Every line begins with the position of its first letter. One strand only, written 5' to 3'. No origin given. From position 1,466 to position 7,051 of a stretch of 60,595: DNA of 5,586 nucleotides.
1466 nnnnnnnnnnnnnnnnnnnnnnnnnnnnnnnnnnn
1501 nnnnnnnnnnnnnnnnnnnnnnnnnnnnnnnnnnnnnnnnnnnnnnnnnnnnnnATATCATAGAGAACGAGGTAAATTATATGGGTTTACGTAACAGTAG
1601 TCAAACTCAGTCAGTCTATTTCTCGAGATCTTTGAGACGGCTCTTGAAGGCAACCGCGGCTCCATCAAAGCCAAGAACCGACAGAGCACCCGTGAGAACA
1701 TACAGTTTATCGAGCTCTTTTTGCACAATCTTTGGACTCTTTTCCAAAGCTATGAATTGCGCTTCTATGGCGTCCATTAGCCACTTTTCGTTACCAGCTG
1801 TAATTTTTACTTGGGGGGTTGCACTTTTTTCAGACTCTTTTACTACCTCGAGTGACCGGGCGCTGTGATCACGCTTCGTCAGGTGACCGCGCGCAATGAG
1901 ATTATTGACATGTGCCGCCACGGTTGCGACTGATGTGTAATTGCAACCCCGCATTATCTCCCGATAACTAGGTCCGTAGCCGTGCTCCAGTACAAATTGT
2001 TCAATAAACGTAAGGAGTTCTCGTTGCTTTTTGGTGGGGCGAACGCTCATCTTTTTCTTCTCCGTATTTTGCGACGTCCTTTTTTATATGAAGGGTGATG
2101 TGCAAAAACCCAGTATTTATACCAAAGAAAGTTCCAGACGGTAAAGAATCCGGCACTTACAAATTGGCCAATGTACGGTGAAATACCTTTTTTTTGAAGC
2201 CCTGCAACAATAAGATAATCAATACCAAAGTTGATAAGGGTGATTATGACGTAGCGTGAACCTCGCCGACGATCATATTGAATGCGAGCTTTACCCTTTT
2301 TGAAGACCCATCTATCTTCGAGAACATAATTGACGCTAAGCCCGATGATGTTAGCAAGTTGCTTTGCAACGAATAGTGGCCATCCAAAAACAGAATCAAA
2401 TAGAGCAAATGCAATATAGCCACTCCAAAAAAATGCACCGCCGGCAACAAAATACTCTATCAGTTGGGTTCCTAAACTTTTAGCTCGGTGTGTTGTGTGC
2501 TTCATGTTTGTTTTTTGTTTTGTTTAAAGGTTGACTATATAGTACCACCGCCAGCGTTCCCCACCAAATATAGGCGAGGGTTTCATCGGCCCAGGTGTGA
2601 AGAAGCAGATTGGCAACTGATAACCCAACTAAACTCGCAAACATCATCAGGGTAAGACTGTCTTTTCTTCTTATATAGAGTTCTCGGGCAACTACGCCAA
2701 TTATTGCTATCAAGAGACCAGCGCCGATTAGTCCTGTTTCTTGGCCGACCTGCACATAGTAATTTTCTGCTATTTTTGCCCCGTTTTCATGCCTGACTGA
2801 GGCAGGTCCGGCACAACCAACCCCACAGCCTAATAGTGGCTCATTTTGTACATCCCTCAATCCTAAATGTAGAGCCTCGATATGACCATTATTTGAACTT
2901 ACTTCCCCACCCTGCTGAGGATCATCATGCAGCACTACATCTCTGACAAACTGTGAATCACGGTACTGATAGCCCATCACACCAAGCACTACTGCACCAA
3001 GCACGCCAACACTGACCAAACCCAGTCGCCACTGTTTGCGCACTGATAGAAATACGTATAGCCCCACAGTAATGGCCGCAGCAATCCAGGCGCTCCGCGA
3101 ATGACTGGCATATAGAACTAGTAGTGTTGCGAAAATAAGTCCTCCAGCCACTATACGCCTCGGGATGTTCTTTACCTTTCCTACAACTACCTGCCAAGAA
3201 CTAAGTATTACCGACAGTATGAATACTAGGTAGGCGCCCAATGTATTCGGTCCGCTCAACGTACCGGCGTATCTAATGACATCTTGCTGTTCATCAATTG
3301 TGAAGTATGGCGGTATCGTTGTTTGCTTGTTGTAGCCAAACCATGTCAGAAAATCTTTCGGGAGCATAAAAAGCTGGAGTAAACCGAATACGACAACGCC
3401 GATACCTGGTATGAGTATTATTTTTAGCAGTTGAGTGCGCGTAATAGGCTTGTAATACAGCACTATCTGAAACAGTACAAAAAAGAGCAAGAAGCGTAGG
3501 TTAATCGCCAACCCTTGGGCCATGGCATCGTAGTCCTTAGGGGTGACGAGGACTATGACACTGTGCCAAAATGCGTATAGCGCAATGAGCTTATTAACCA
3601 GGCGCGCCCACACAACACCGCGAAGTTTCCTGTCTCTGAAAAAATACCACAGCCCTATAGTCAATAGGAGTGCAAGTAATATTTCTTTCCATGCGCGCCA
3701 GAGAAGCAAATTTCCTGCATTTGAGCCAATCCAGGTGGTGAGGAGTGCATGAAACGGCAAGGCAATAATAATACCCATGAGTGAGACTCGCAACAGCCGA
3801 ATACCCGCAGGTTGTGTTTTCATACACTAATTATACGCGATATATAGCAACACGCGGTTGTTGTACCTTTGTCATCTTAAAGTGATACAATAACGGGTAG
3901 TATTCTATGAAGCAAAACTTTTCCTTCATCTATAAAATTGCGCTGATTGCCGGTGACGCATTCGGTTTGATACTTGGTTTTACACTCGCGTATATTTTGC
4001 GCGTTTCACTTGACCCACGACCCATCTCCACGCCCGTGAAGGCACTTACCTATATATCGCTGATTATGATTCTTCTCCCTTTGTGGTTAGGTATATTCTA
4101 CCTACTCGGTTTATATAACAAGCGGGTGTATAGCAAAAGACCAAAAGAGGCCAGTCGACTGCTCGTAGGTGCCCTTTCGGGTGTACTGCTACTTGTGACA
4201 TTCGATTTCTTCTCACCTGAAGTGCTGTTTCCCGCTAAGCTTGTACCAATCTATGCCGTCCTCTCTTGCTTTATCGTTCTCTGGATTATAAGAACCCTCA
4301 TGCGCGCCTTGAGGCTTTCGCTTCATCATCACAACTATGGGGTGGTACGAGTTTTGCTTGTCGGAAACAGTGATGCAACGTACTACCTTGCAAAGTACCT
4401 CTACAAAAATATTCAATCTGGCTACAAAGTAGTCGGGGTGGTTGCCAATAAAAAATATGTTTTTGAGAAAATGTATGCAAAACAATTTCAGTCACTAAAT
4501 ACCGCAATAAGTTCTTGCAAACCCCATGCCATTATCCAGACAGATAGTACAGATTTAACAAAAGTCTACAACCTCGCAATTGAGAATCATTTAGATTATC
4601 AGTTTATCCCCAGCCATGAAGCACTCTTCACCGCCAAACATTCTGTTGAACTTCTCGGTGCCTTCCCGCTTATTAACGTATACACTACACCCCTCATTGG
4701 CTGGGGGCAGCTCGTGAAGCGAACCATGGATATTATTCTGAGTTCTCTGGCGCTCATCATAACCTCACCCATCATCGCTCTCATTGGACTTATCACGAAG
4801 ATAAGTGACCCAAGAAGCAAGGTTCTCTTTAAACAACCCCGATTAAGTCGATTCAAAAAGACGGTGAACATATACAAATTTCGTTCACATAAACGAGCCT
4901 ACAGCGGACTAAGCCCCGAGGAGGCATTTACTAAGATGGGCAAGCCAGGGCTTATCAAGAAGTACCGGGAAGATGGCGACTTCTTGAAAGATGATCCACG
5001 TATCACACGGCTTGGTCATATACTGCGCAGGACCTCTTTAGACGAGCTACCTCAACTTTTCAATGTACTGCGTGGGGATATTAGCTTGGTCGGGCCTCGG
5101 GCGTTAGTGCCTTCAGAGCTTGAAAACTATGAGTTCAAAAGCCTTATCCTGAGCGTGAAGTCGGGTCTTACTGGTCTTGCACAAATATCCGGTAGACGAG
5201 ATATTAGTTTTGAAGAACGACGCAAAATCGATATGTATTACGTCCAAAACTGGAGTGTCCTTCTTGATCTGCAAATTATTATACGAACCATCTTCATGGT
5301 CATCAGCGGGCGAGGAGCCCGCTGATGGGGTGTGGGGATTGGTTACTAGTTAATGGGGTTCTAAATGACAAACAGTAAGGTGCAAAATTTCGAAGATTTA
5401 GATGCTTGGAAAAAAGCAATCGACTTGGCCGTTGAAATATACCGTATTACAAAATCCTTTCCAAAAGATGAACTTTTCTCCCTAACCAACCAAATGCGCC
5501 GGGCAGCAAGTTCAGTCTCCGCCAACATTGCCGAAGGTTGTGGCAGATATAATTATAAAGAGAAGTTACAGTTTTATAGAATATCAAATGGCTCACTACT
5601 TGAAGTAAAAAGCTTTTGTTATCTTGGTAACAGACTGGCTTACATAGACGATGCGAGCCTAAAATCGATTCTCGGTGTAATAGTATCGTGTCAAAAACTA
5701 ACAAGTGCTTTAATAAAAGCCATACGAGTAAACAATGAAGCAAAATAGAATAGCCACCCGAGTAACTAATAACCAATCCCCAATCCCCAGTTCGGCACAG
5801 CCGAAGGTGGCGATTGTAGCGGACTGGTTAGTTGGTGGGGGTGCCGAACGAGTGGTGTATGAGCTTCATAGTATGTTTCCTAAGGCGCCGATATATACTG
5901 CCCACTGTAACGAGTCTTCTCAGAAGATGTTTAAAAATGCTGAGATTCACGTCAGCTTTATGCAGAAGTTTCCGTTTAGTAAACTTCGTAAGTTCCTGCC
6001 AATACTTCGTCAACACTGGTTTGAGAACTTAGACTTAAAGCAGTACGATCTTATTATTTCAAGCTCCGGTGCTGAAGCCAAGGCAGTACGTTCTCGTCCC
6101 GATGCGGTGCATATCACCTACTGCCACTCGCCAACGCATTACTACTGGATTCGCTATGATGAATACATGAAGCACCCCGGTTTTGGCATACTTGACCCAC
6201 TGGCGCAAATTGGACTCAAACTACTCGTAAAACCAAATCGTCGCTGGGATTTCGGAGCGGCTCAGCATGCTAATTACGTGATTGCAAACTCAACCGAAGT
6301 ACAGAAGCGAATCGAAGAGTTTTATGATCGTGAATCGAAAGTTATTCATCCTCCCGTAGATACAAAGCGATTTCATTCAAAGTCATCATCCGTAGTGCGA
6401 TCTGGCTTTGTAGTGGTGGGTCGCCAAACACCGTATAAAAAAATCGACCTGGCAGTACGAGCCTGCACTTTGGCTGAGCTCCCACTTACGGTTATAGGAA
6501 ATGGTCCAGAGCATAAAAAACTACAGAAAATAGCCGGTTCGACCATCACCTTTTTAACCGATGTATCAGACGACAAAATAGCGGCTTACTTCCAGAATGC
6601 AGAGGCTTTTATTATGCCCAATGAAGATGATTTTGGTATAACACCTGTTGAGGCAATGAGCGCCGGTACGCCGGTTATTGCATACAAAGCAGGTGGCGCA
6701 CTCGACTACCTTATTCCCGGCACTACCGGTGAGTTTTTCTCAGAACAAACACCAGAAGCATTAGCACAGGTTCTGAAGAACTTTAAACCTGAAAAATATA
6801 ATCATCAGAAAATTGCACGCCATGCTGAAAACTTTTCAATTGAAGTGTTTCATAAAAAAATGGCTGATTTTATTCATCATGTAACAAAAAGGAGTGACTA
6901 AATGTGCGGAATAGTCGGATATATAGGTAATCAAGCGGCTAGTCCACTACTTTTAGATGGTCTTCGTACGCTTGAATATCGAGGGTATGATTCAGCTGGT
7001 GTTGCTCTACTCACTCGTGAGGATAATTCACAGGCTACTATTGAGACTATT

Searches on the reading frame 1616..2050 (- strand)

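Call 22: search_protein_families(library=pfam, proteins=[window:1616-2050:-], max_evalue=0.001)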
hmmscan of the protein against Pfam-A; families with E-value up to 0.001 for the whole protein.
window:1616-2050:- (144 aa): 1 family
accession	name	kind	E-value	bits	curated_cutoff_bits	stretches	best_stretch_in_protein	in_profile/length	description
PF01726.22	LexA_DNA_bind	-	1.8e-13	50.5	23.7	1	6-65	5-64/65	LexA DNA binding domain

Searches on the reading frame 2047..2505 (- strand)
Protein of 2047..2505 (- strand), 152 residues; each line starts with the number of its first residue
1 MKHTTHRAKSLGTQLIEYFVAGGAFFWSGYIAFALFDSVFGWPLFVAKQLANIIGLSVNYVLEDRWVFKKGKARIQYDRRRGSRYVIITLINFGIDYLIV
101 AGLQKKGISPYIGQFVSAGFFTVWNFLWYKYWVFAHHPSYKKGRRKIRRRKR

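Call 22: search_protein_families(library=pfam, proteins=[window:2047-2505:-], max_evalue=0.001)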
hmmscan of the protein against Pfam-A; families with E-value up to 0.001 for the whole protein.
window:2047-2505:- (152 aa): 1 family
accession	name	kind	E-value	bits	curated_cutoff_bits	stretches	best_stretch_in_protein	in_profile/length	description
PF04138.20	GtrA_DPMS_TM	-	1.1e-18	68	26.1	1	18-134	2-117/117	GtrA/DPMS, transmembrane domain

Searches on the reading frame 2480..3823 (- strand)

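Call 22: search_protein_families(library=pfam, proteins=[window:2480-3823:-], max_evalue=0.001)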
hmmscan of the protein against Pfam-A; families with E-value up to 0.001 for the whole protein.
window:2480-3823:- (447 aa): 1 family
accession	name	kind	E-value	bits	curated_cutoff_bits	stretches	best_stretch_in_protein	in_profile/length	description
PF04932.20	Wzy_C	-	6.3e-14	52.4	31.7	1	230-371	3-148/149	O-Antigen ligase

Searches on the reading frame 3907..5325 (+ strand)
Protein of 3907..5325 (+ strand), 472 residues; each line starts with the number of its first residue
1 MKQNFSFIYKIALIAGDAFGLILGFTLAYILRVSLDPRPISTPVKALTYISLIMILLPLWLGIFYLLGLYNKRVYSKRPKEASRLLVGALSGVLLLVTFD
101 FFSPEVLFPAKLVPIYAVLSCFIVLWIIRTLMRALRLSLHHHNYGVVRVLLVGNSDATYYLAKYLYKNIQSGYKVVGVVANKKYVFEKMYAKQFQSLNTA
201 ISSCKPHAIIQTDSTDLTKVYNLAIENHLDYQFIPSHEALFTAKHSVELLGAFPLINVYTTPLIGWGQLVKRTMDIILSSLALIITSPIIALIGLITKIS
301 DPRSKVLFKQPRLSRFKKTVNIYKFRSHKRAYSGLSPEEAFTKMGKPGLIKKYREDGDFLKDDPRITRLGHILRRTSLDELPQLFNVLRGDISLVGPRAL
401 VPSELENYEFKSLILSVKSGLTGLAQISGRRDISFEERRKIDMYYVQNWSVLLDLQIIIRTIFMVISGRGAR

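Call 22: search_protein_families(library=pfam, proteins=[window:3907-5325:+], max_evalue=0.001)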
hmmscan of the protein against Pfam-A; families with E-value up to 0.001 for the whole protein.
window:3907-5325:+ (472 aa): 2 families
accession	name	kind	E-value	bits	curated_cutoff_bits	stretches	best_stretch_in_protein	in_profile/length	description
PF02397.22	Bac_transf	-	1.5e-55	188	27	1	271-466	1-178/179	Bacterial sugar transferase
PF13727.12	CoA_binding_3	-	1.9e-08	34.9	25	1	66-183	2-114/175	CoA-binding domain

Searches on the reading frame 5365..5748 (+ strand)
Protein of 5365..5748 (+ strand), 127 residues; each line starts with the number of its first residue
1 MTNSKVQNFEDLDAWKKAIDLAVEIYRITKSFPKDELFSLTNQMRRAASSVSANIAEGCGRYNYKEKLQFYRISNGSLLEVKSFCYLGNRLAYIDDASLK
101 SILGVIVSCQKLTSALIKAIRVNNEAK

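Call 22: search_protein_families(library=pfam, proteins=[window:5365-5748:+], max_evalue=0.001)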
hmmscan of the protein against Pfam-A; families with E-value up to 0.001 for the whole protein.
window:5365-5748:+ (127 aa): 1 family
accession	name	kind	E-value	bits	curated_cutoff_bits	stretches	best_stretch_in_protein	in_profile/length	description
PF05635.17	23S_rRNA_IVP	-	5.8e-35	120.2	33.8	1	10-113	1-104/106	23S rRNA-intervening sequence protein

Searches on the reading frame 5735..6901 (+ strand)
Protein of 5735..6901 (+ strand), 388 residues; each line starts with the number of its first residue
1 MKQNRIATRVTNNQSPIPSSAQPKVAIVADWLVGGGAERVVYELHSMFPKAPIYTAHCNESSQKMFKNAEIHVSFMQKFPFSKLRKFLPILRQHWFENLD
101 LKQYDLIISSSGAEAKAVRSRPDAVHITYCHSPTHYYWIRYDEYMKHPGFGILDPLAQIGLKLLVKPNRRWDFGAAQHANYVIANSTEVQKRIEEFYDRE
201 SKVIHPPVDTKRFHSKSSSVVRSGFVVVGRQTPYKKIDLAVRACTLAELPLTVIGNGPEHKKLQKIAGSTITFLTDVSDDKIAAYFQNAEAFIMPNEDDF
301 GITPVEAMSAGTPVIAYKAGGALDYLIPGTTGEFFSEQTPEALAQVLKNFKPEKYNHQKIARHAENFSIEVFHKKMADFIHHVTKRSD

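Call 22: search_protein_families(library=pfam, proteins=[window:5735-6901:+], max_evalue=0.001)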
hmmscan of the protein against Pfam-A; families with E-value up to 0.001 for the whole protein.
window:5735-6901:+ (388 aa): 5 families
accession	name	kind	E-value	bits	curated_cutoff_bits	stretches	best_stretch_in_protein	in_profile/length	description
PF00534.26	Glycos_transf_1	-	4.8e-24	85.3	26.4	1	225-361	18-166/172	Glycosyl transferases group 1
PF13692.12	Glyco_trans_1_4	-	1.5e-19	71.1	27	1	225-347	4-136/142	Glycosyl transferases group 1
PF13439.12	Glyco_transf_4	-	3.3e-12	47.2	28.5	1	35-212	2-170/170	Glycosyltransferase Family 4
PF20706.3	GT4-conflict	-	1.2e-08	34.9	26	1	221-329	196-323/385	Family 4 Glycosyltransferase in conflict systems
PF13524.12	Glyco_trans_1_2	-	0.00082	19.8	25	0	247-366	13-127/144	Glycosyl transferase-like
